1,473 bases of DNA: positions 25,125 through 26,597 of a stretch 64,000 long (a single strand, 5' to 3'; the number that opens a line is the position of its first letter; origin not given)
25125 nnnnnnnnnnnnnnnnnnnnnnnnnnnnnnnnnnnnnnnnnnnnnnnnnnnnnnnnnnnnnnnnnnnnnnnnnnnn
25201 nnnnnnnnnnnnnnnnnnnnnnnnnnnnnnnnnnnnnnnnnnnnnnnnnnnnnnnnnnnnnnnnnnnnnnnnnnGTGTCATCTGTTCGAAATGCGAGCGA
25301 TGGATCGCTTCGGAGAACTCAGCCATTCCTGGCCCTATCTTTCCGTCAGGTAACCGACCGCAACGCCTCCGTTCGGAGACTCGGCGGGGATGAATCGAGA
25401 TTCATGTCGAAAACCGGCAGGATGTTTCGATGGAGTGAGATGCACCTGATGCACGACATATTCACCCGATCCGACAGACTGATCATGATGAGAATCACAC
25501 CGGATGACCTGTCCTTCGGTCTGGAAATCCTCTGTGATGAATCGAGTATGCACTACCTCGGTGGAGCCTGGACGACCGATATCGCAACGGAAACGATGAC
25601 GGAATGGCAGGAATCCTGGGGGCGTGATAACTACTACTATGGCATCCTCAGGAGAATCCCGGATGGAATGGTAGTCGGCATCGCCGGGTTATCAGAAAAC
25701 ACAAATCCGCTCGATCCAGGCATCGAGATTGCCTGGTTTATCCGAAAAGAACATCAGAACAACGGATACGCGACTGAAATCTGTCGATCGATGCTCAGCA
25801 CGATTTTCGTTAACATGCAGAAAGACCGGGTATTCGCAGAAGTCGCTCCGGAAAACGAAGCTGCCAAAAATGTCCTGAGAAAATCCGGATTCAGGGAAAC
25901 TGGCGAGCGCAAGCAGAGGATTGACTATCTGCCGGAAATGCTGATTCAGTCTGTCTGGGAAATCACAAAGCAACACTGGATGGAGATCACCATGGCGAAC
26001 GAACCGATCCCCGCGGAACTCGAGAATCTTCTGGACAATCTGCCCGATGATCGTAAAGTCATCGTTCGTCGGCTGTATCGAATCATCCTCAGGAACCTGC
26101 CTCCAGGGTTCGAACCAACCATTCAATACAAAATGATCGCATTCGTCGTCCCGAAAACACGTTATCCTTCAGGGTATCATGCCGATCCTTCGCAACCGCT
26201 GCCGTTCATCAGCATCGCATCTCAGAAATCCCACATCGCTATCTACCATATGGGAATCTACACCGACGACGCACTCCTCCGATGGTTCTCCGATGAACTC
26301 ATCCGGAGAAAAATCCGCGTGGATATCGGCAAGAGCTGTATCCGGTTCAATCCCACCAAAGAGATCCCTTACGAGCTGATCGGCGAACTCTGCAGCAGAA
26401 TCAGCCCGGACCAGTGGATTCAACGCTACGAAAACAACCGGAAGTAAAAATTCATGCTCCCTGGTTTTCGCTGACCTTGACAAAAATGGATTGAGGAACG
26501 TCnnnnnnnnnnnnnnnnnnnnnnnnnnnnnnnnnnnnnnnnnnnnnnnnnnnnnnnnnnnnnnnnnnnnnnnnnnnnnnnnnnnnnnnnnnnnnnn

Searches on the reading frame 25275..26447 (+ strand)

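Call 11: search_protein_families(library=pfam, proteins=[window:25275-26447:+], max_evalue=0.001)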
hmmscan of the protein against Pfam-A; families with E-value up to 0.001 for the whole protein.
window:25275-26447:+ (390 aa): 6 families
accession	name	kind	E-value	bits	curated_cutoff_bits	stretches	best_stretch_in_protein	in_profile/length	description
PF13302.13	Acetyltransf_3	-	3.2e-23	83.4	25.4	1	68-207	1-138/138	Acetyltransferase (GNAT) domain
PF08818.16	DUF1801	-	1e-14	55.1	27.2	1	261-373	2-81/85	Domain of unknown function (DU1801)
PF00583.31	Acetyltransf_1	-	2.9e-08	34.4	20.7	1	102-206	15-116/116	Acetyltransferase (GNAT) family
PF08445.16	FR47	-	6.5e-06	26.5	22.1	1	155-209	28-80/86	FR47-like protein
PF13523.12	Acetyltransf_8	-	0.00015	21.9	27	1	157-211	88-142/145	Acetyltransferase (GNAT) domain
PF13420.13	Acetyltransf_4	-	0.00026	21.5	24.3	1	120-216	50-144/155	Acetyltransferase (GNAT) domain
